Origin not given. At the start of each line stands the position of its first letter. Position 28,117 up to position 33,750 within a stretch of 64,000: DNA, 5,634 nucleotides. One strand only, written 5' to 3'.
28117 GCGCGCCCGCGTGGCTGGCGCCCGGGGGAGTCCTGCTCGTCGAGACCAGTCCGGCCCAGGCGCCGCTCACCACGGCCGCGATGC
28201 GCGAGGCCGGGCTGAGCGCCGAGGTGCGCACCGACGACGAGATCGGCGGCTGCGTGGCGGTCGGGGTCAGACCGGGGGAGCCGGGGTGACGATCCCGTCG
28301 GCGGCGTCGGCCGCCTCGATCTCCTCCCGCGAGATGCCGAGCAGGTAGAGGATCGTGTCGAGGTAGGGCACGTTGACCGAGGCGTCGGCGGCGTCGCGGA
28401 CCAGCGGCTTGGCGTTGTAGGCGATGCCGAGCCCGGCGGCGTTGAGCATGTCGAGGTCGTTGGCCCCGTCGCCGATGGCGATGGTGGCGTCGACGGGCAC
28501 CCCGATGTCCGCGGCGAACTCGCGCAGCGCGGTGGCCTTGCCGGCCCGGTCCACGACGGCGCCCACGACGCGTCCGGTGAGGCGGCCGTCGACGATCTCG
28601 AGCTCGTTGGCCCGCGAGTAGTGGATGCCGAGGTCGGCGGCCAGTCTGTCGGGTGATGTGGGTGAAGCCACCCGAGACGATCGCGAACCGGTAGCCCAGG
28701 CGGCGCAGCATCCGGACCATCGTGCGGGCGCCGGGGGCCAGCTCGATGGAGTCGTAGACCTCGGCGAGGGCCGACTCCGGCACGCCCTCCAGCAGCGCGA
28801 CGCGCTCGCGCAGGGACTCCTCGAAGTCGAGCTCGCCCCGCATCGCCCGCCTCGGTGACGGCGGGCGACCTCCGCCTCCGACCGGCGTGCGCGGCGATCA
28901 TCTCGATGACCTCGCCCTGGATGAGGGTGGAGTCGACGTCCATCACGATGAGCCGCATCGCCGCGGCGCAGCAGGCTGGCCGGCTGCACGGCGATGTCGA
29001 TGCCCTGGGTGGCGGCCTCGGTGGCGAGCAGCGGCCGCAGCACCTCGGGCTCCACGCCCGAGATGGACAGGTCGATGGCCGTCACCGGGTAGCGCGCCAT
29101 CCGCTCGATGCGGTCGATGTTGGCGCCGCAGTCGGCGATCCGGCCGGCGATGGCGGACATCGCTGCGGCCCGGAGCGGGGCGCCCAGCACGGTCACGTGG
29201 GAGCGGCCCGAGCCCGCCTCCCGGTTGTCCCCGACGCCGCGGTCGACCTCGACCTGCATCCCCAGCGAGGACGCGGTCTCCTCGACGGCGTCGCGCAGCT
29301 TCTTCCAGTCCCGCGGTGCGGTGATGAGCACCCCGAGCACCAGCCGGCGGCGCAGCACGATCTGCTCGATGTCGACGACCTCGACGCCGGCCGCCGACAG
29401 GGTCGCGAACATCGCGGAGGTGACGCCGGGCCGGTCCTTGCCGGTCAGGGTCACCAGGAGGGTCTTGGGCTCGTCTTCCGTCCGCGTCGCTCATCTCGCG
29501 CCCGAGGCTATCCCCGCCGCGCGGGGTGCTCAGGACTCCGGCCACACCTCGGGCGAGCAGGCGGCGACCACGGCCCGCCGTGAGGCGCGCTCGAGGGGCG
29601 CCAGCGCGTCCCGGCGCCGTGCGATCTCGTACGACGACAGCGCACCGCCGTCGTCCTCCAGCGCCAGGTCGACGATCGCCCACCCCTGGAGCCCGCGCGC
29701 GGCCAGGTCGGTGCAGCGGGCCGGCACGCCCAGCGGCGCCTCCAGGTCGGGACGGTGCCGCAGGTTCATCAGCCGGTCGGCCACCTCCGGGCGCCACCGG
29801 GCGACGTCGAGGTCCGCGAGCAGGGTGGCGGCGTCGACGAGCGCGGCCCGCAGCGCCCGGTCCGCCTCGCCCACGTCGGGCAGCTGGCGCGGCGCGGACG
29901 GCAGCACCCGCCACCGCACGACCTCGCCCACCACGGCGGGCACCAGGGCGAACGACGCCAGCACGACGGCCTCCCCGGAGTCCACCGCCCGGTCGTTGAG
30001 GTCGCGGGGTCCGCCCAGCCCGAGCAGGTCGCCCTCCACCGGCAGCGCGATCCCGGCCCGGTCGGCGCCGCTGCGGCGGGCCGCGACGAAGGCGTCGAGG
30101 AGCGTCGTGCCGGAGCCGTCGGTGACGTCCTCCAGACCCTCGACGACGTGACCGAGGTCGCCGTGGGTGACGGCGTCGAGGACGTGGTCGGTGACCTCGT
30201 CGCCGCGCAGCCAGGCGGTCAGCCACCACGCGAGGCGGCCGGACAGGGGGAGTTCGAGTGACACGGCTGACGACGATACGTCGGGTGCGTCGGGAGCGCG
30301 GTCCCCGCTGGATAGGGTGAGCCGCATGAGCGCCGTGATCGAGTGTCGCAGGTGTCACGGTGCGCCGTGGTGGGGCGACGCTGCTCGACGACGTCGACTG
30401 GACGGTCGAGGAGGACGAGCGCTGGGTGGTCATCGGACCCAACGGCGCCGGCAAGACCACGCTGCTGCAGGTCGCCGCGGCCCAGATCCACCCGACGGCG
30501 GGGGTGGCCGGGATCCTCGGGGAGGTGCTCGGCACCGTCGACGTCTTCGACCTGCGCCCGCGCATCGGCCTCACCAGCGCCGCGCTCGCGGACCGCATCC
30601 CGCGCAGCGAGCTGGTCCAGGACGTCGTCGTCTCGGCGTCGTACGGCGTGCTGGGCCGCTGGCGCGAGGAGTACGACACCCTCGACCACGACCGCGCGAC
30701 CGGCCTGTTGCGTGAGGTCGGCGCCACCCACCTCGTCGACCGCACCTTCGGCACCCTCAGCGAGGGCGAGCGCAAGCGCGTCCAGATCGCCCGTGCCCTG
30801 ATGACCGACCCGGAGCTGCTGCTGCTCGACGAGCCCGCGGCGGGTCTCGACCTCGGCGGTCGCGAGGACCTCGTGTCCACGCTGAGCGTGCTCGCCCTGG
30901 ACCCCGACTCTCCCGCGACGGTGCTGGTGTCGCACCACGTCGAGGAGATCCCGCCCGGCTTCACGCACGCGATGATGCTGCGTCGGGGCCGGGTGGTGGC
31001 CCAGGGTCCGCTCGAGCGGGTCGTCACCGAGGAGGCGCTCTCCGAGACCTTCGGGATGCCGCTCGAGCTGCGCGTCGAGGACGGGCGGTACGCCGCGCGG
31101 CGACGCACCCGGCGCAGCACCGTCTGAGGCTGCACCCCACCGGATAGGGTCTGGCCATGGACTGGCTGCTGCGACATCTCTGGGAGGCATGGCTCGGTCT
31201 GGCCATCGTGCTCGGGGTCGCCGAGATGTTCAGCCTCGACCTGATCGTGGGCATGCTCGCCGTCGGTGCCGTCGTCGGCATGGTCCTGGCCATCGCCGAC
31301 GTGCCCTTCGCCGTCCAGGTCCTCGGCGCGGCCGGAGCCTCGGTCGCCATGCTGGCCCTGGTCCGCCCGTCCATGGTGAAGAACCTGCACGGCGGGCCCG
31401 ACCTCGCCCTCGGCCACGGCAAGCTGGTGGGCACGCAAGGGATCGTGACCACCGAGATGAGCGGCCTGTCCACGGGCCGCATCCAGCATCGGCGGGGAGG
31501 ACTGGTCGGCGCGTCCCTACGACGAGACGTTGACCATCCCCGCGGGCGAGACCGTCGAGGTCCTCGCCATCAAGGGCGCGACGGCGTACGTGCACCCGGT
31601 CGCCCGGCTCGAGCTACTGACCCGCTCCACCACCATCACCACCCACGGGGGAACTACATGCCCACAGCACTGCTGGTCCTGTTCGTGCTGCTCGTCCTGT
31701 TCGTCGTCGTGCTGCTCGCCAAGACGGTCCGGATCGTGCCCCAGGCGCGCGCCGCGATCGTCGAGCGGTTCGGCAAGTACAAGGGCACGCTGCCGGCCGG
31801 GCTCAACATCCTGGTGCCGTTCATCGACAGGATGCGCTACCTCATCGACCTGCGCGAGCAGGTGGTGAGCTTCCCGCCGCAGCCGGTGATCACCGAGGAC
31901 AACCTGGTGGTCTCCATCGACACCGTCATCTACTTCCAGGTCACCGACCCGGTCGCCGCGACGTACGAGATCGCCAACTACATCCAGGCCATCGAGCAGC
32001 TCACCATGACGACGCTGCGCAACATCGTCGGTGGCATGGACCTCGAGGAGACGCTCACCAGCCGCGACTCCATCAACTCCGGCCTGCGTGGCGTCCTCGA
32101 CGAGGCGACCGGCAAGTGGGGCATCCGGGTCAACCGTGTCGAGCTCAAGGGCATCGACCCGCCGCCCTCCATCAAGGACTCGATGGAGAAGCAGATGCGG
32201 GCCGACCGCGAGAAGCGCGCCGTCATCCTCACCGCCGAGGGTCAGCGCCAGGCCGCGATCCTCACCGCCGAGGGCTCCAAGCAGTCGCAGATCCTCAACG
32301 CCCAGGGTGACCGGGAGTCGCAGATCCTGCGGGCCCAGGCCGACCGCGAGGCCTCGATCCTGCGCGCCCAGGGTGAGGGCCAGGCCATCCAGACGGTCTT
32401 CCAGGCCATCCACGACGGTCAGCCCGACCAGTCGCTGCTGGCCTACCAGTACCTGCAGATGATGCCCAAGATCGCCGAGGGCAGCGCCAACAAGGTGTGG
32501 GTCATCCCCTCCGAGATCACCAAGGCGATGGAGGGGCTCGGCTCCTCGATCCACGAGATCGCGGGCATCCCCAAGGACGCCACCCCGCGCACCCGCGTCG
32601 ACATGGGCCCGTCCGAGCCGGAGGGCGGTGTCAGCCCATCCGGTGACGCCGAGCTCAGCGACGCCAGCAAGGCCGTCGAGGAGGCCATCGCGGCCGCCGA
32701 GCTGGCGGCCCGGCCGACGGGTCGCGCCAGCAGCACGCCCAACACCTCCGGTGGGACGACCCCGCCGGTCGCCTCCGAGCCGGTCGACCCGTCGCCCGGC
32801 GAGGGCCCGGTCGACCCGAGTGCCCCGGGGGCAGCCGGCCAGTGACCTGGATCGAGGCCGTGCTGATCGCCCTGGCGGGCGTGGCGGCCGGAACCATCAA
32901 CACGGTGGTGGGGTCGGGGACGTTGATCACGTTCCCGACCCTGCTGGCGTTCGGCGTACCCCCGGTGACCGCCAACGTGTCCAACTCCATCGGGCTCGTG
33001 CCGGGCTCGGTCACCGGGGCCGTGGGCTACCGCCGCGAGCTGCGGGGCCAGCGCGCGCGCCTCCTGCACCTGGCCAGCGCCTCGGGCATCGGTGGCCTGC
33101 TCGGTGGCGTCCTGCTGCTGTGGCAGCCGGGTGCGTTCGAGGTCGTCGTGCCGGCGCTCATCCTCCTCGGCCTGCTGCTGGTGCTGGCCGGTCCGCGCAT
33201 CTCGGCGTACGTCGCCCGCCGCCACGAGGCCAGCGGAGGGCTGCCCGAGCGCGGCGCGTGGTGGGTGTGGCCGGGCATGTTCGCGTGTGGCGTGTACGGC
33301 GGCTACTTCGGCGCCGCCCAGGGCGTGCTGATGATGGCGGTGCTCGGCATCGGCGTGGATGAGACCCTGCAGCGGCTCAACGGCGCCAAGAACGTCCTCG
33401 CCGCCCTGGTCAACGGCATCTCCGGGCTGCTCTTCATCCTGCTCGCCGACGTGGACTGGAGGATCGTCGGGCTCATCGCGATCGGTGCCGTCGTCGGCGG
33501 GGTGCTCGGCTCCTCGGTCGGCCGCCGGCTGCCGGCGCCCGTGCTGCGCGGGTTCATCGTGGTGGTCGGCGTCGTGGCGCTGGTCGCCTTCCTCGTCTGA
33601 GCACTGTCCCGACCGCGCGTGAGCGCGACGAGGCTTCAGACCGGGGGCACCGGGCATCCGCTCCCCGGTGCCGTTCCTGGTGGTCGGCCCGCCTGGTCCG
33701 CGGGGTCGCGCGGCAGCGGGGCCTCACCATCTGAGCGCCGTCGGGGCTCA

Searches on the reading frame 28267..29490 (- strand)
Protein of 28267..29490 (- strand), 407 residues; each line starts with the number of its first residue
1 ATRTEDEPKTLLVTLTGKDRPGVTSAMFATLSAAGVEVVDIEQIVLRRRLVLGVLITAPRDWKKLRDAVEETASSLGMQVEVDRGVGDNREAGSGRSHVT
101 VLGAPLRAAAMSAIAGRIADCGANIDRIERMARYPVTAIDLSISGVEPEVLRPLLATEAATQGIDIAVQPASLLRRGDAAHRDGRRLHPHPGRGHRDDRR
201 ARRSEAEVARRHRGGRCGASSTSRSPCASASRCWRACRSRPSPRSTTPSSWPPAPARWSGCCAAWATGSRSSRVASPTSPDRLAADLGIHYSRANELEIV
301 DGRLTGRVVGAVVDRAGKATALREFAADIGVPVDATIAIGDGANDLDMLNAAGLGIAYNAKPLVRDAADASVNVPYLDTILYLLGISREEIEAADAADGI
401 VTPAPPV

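Call 73: search_protein_families(library=pfam, proteins=[window:28267-29490:-], max_evalue=0.00001)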
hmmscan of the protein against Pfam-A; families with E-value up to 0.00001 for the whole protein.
window:28267-29490:- (407 aa): 5 families
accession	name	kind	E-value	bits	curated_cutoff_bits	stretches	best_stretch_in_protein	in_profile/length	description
PF13740.12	ACT_6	-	7.8e-20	71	23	1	10-82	2-75/76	ACT domain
PF21086.3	ACT_PSP_2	-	5.9e-19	68.4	24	1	98-169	4-77/77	ACT domain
PF08282.18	Hydrolase_3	-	5e-11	43.3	20.9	1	316-373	186-244/255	haloacid dehalogenase-like hydrolase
PF12710.13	HAD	-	7.7e-10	39.9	27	1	282-349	117-188/189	haloacid dehalogenase-like hydrolase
PF01842.31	ACT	-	2.9e-06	27.4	27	0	15-67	5-59/66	ACT domain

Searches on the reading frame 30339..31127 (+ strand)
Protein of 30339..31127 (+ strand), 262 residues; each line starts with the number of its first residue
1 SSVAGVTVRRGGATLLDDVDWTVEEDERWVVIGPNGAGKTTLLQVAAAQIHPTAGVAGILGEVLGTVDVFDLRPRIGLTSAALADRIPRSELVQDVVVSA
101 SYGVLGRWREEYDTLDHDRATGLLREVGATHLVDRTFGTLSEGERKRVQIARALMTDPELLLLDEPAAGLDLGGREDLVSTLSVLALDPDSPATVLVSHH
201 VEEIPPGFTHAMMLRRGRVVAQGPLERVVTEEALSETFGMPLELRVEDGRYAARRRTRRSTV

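Call 73: search_protein_families(library=pfam, proteins=[window:30339-31127:+], max_evalue=0.00001)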
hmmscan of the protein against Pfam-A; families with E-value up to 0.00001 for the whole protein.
window:30339-31127:+ (262 aa): 2 families
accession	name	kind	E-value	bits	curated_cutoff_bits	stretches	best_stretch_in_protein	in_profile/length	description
PF00005.33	ABC_tran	-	1.6e-26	94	25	1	16-167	1-136/137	ABC transporter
PF13304.12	AAA_21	-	2.2e-08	35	27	0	30-46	3-19/304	AAA domain, putative AbiEii toxin, Type IV TA system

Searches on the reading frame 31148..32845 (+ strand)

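Call 73: search_protein_families(library=pfam, proteins=[window:31148-32845:+], max_evalue=0.00001)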
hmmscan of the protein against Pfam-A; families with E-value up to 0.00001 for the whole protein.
window:31148-32845:+ (565 aa): 1 family
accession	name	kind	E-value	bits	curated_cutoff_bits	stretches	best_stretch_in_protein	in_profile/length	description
PF01145.31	Band_7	-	1.4e-42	146.1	23.6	1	196-366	2-175/176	SPFH domain / Band 7 family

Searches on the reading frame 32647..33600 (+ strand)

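Call 73: search_protein_families(library=pfam, proteins=[window:32647-33600:+], max_evalue=0.00001)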
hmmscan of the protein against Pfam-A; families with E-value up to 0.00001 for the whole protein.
window:32647-33600:+ (317 aa): 1 family
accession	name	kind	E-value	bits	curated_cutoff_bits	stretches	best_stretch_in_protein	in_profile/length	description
PF01925.25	TauE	-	1.8e-36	126.5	32.6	1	74-313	1-235/237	Sulfite exporter TauE/SafE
